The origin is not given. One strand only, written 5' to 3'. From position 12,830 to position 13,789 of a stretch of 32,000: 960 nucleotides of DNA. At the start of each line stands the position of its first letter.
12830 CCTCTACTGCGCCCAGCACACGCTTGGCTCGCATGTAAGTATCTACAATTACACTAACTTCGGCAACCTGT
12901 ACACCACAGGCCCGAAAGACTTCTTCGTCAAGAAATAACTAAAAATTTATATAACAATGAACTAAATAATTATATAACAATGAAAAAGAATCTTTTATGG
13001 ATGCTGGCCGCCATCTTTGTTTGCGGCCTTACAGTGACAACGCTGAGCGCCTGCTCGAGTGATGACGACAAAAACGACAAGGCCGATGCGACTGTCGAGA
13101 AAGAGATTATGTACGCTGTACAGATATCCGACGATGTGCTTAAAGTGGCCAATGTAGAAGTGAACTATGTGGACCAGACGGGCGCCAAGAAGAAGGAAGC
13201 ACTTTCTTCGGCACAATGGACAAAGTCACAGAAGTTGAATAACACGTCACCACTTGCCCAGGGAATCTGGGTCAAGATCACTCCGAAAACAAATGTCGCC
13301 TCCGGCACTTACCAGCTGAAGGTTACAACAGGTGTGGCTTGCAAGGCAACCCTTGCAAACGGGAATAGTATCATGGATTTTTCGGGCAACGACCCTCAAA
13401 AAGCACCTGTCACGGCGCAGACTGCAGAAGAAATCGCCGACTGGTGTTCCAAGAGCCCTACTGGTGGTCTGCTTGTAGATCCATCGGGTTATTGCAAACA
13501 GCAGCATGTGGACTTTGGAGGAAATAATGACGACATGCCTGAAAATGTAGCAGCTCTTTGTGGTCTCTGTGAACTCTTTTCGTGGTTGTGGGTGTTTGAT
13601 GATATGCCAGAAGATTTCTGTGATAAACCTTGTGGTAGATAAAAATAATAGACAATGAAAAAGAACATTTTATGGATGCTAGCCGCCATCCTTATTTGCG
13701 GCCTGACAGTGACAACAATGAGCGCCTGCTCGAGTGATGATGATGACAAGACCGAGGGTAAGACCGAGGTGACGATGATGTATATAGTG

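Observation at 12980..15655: Four tandem lipoprotein genes whose similarity ends at one codon (after HVDFGGN), followed by unrelated Cys-rich tails of 27-40 aa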

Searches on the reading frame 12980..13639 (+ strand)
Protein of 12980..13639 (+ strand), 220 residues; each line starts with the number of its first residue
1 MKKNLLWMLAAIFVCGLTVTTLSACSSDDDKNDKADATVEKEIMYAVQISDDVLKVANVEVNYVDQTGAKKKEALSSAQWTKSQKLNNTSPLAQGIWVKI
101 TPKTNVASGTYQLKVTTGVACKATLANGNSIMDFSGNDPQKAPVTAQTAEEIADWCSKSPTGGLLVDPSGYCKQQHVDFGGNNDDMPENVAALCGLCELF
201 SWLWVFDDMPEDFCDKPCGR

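Call 5: search_protein_families(library=pfam, proteins=[window:12980-13639:+], max_evalue=0.01)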
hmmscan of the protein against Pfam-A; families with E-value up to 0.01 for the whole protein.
window:12980-13639:+ (220 aa): 1 family
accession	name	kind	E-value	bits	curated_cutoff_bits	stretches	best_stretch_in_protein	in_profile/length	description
PF16342.10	DUF4972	-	0.0036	17.6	28.8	1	7-60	8-60/128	Domain of unknown function (DUF4972)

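Call 6: search_protein_families(library=ncbifam, proteins=[window:12980-13639:+], max_evalue=0.01)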
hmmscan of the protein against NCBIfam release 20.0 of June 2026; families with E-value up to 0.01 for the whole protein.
window:12980-13639:+ (220 aa): 0 families

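Call 10: find_homologous_proteins(query=window:12980-13639:+, max_evalue=0.001)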
Query window:12980-13639:+ (220 aa): 437 proteins with E <= 0.001 among 610 candidates; the best 120 are listed.
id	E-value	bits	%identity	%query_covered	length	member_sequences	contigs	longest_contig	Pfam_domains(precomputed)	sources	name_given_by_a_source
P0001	4.8e-141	486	96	100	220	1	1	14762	-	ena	-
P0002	6.9e-140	482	95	100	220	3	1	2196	-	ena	-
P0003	1.1e-138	478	95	100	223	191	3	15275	-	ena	-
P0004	3.0e-138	477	94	100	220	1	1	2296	-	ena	-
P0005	5.8e-138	476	94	100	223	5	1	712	-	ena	-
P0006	1.1e-137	475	95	100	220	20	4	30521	-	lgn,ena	-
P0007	1.5e-137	474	94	100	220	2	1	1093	-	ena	-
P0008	5.0e-136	469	95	100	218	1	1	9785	-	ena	-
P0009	5.6e-135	466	93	100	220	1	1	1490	-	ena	-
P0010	2.5e-134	464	92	100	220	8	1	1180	-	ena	-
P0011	1.3e-130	452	94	97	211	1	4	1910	-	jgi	-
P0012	3.1e-127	441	88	100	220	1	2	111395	-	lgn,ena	-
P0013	2.3e-125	435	90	100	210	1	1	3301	-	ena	-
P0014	1.7e-124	432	85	100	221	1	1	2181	-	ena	-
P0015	1.7e-114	399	83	100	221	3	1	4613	-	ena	-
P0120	5.3e-63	231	54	96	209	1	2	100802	-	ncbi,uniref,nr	ncbi:hypothetical protein SAMN04488494_0146 [Xylanibacter ruminicola]|uniref:Lipoprotein n=1 Tax=Xyl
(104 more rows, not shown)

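Call 13: find_encoding_contigs(protein=P0120, flank=10000, max_places=3)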
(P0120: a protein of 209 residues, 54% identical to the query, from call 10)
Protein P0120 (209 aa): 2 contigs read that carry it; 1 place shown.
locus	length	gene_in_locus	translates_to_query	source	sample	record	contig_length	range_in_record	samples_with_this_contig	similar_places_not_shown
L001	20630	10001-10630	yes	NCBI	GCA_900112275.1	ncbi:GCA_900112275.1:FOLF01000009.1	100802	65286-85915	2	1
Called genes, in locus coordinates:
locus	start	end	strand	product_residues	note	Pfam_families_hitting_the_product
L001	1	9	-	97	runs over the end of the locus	PF22600:MTPAP-like_central (weak), PF01909:NTP_transf_2, PF18765:Polbeta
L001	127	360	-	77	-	-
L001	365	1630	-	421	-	-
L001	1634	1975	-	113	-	-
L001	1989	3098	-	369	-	PF13421:Band_7_1, PF14237:GYF_2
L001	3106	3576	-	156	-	-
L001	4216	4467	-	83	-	-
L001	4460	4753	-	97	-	PF22600:MTPAP-like_central (weak), PF01909:NTP_transf_2, PF18765:Polbeta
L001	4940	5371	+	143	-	PF19555:DUF6078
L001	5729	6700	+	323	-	PF11288:DUF3089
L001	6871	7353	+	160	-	-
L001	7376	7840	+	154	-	PF11188:DUF2975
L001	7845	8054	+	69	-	PF13443:HTH_26, PF01381:HTH_3 (weak)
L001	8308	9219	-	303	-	PF00892:EamA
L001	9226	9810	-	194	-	-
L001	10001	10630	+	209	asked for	-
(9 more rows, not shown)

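Call 14: find_encoding_contigs(protein=P0012, flank=10000, max_places=3)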
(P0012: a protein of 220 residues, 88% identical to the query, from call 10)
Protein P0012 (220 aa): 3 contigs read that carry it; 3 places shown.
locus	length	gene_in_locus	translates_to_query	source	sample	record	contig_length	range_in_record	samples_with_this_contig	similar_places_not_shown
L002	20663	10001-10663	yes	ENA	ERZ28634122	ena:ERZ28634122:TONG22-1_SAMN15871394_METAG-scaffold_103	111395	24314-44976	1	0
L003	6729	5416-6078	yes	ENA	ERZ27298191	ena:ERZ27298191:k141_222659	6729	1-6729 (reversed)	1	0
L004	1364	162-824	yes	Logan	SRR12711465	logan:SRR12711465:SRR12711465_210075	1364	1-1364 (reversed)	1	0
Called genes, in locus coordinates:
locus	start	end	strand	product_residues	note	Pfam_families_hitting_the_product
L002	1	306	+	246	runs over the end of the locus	-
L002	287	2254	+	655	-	PF01751:Toprim (weak), PF13155:Toprim_2 (weak), PF13662:Toprim_4, PF03796:DnaB_C, PF13481:AAA_25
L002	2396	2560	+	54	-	-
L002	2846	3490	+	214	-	-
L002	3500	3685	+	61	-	-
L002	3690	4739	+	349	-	-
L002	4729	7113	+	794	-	PF01650:Peptidase_C13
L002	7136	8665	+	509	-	-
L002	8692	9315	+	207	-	-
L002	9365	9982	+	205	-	-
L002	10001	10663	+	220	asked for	-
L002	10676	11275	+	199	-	PF00578:AhpC-TSA, PF08534:Redoxin (weak)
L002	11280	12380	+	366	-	-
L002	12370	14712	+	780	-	PF01650:Peptidase_C13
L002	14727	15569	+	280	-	PF12412:DUF3667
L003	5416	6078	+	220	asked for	-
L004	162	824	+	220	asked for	-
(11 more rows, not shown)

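Call 27: find_related_loci(query=A2, collection=genome_contigs, flank=10000)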
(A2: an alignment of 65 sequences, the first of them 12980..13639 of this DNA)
Query A2 (220 aa) in genome_contigs; peptide patterns used: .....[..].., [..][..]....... (x = any residue, [..] = any of these).
40 stretches matched a pattern; 6 encode a relative of the query (tblastn E <= 1e-3); 6 distinct loci.
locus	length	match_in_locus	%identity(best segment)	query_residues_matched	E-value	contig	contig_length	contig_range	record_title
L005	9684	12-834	85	1-220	7e-115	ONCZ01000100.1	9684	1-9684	uncultured Prevotellaceae bacterium isolate RUG195 genome assembly, contig: scaffold_5418, whole genome shotgun sequence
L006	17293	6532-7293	68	1-183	4e-79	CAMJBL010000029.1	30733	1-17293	MAG: uncultured Prevotella sp. isolate SRR12081303_bin.19_metaWRAP_v1.3_MAG genome assembly, contig: ERZ12289767.2060, w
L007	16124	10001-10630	52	1-214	2e-62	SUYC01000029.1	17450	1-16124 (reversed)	MAG: Xylanibacter ruminicola isolate SIG140 NODE_2180_length_17450_cov_122.687619, whole genome shotgun sequence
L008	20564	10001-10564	48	1-183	2e-51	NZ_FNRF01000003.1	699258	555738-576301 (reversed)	Xylanibacter ruminicola strain D31d, whole genome shotgun sequence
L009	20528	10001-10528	37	1-183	5e-32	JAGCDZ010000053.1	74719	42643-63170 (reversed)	MAG: Prevotella sp. isolate RGIG9705 Yak_Omasum-2__c489805, whole genome shotgun sequence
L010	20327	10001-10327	34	24-128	8e-9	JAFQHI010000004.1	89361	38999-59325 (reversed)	MAG: Alistipes sp. isolate RGIG1820 Goat_Cecum-5__c483, whole genome shotgun sequence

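Call 29: predict_structure(alignment_id=A2)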
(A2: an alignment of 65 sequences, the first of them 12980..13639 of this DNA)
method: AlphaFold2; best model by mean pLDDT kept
length: 220 residues; sequences in the alignment: 65
mean_pLDDT: 82.0   pTM: 0.76
mean pLDDT of the five models: 82.0, 80.0, 79.8, 77.6, 76.5
residues with pLDDT >= 90: 130; 70-90: 43; 50-70: 15; < 50: 32
segments of 3 or more residues with pLDDT < 50: 1-11, 13-33
pLDDT, mean of each block of 10 residues (from residue 1): 43 39 37 65 96 95 95 94 95 95 91 95 91 91 95 92 94 90 70 89 76 77
secondary structure, 60 per line:
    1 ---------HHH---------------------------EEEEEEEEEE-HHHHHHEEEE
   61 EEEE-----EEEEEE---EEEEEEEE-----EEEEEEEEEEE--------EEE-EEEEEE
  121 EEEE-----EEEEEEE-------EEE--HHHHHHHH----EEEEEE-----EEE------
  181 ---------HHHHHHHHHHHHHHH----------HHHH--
elements in order: E40-49 H51-56 E57-64 E70-75 E79-86 E92-102 E111-113 E115-124 E130-136 E144-146 H149-156 E161-166 E172-174 H190-204 H215-218

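Call 34: fold_search(model_id=the predicted structure, library=pdb)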
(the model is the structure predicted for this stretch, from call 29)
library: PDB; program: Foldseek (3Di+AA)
matches with E <= 10: 998; with E <= 0.001: 1
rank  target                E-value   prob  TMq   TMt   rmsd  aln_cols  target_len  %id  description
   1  9mvz_A                7.4e-04  1.00  0.23  0.35  16.1       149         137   13  Tripartite complex of MmpL5-S5-AcpM from Mycolicibacterium smegmatis (released 2025-07-30)
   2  8em5_A                6.3e-03  0.99  0.24  0.52   7.6       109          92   14  Mycobacterium thermoresistible MmpS5 (released 2023-09-27)
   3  6n2w_B                1.1e-02  0.47  0.17  0.09   9.9       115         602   12  The structure of Stable-5-Lipoxygenase bound to NDGA (released 2020-05-13)
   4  1olp_A                2.0e-02  0.44  0.17  0.13  11.0       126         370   12  Alpha Toxin from Clostridium Absonum (released 2003-10-23)
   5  2wy6_B                2.1e-02  0.44  0.19  0.14   8.5       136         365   10  Clostridium perfringens alpha-toxin strain NCTC8237 mutant T74I (released 2009-11-24)
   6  2wy6_A                2.5e-02  0.44  0.21  0.15   7.9       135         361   12  Clostridium perfringens alpha-toxin strain NCTC8237 mutant T74I (released 2009-11-24)
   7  2wy6_C                2.5e-02  0.33  0.19  0.14   8.3       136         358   11  Clostridium perfringens alpha-toxin strain NCTC8237 mutant T74I (released 2009-11-24)
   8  2wxt                  5.1e-02  0.35  0.21  0.15   7.6       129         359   12  Clostridium perfringens alpha-toxin strain NCTC8237 (released 2009-11-17)
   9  2lge_MODEL_1_A        6.8e-02  0.44  0.25  0.37  12.8       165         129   10  NMR structure of the calcium-bound form of the protein YP_001302112.1 from Parabacteroides distasonis (released 2011-08-10)
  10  8viy                  7.6e-02  0.14  0.17  0.08   9.2       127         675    9  15-Lipoxygenase-2 V427L (released 2024-12-11)
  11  1qm6_A                8.5e-02  0.30  0.22  0.15   7.2       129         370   12  Closed form of Clostridium perfringens alpha-toxin strain NCTC8237 (released 1999-09-27)
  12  4iqh_A                9.5e-02  0.51  0.22  0.33  13.3       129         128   12  Crystal Structure Analysis of Dysferlin C2A variant 1 (C2Av1) (released 2013-12-18)
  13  2wxu                  9.5e-02  0.38  0.23  0.16   7.3       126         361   10  Clostridium perfringens alpha-toxin strain NCTC8237 mutant T74I (released 2009-11-17)
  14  1ca1                  9.5e-02  0.28  0.20  0.14   7.7       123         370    7  ALPHA-TOXIN FROM CLOSTRIDIUM PERFRINGENS (released 1999-05-04)
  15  3u6g_B                1.3e-01  0.20  0.21  0.32  16.3       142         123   10  Crystal structure of a domain of unknown function, DUF4425 (BVU_3708) from Bacteroides vulgatus ATCC 8482 at 1.35 A re (released 2011-11-02)
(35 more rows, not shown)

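Call 40: search_protein_representatives(alignment_id=A2)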
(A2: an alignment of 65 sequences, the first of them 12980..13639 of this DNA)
Query: 65 sequences, 209 profile positions. Proteins with E-value up to 0.001 (for the whole library): 467; up to 1e-10: 84; up to 1e-30: 16. The best 150 are listed.
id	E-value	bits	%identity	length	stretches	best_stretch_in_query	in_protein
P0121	3.8e-100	349.9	-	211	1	1-207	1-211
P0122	3.7e-83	294.4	-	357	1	1-183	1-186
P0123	5.1e-70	251.5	-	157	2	1-79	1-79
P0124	5.4e-68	244.9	-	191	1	8-144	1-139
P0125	2.1e-62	226.6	-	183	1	1-128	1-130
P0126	6.2e-60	218.5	-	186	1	2-134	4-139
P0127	5.1e-55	202.5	-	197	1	25-205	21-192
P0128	7.3e-55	202.0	-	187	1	41-182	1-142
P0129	4.3e-50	186.4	-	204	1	1-182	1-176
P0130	2.0e-47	177.7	-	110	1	1-102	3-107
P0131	3.6e-46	173.6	-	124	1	41-137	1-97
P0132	1.5e-42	161.7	-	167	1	1-169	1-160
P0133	2.6e-41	157.7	-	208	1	1-207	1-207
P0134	9.1e-37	142.9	-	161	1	1-139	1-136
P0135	1.6e-35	138.8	-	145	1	108-207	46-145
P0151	5.9e-15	71.6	-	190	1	3-177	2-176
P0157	6.0e-14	68.3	-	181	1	3-156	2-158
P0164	2.1e-13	66.6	-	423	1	13-134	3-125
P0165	2.3e-13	66.4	-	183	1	3-101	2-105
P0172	1.4e-12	63.9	-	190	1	12-130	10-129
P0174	1.6e-12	63.7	-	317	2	14-173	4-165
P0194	2.1e-11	60.0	-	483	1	1-183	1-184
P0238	5.0e-09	52.2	-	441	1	12-184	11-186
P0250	9.8e-09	51.3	-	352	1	21-110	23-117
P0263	1.9e-08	50.3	-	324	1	1-183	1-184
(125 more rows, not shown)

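Call 43: search_protein_families(library=pfam, proteins=[P0122, P0194, P0238, P0263, P0164, P0174, P0250, P0151, P0165], max_evalue=0.01)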
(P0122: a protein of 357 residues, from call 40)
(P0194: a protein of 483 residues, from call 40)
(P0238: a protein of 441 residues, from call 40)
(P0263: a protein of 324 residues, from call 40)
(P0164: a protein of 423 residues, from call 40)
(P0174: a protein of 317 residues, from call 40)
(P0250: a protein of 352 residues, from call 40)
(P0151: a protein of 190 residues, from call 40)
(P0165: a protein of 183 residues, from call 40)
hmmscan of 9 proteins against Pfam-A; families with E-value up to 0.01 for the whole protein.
P0122 (357 aa): 1 family
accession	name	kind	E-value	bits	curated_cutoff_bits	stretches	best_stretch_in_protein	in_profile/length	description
PF07603.17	Lcl_C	-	3.4e-08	34.2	34.9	1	253-335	19-99/117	Lcl C-terminal domain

P0194 (483 aa): 0 families

P0238 (441 aa): 1 family
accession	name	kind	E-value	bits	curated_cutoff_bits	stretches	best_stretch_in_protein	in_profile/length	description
PF18889.6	Beta_helix_3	-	4.8e-06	27.2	27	1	312-334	1-20/20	Beta helix repeat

P0263 (324 aa): 0 families

P0164 (423 aa): 0 families

P0174 (317 aa): 1 family
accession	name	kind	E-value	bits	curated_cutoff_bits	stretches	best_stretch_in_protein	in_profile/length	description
PF14873.11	BNR_assoc_N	-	0.0058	16.8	25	1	24-78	31-93/153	N-terminal domain of BNR-repeat neuraminidase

P0250 (352 aa): 0 families

P0151 (190 aa): 1 family
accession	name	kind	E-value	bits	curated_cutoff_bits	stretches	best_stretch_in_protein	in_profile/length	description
PF16339.10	DUF4969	-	0.00056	20.7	31.4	1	1-54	1-50/79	Domain of unknown function (DUF4969)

P0165 (183 aa): 1 family
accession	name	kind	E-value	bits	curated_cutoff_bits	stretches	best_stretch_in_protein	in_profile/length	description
PF06458.18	MucBP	-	0.0088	17.2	23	0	61-80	1-22/63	MucBP domain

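Call 65: find_encoding_contigs(protein=P0151, flank=8000, max_places=2)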
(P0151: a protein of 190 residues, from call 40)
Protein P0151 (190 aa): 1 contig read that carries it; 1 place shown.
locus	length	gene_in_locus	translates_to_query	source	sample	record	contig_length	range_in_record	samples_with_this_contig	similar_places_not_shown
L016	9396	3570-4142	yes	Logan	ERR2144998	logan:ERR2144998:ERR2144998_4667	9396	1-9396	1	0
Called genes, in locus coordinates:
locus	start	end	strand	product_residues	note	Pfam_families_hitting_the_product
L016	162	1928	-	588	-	PF13292:DXP_synthase_N, PF02775:TPP_enzyme_C (weak), PF00456:Transketolase_N (weak), PF13292:DXP_synthase_N (weak), PF02779:Transket_pyr, PF02780:Transketolase_C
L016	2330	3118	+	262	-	PF00072:Response_reg, PF04397:LytTR (weak)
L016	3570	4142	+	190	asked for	-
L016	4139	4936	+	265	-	-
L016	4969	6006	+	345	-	PF02608:Bmp (weak)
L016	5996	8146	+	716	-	PF01094:ANF_receptor, PF13458:Peripla_BP_6, PF01650:Peptidase_C13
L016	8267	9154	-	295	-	PF01183:Glyco_hydro_25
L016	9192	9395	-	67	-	?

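Call 66: find_encoding_contigs(protein=P0165, flank=8000, max_places=2)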
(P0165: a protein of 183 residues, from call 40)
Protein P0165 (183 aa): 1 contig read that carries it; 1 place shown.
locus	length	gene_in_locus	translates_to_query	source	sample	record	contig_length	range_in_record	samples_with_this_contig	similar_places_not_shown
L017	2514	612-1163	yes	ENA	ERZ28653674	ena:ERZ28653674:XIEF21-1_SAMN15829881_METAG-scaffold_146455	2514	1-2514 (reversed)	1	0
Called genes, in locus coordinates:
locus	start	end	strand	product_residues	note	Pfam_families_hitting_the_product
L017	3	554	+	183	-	?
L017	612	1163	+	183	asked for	-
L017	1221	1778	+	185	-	-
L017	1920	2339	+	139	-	PF07603:Lcl_C (faint), PF26707:DUF8237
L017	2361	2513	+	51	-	?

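Call 67: find_encoding_contigs(protein=P0157, flank=10000, max_places=2)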
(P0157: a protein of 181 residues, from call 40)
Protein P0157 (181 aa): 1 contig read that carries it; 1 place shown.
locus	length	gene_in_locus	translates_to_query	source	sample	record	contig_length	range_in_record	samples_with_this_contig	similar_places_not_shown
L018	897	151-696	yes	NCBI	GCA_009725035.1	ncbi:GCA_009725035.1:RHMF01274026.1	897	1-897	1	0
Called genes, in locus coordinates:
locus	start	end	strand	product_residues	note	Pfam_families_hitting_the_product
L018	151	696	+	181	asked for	-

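Call 68: find_encoding_contigs(protein=P0172, flank=10000, max_places=2)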
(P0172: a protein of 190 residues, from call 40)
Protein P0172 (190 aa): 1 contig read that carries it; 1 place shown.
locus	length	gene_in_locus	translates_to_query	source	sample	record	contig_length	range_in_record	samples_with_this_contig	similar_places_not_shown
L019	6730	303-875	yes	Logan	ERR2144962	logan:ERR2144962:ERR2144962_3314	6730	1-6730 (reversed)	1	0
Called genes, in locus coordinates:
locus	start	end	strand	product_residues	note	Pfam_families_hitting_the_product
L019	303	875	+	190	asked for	-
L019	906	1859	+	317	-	-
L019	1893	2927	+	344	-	PF02608:Bmp (weak)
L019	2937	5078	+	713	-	PF01094:ANF_receptor, PF13458:Peripla_BP_6 (faint), PF01650:Peptidase_C13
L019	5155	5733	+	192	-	-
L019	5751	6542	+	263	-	-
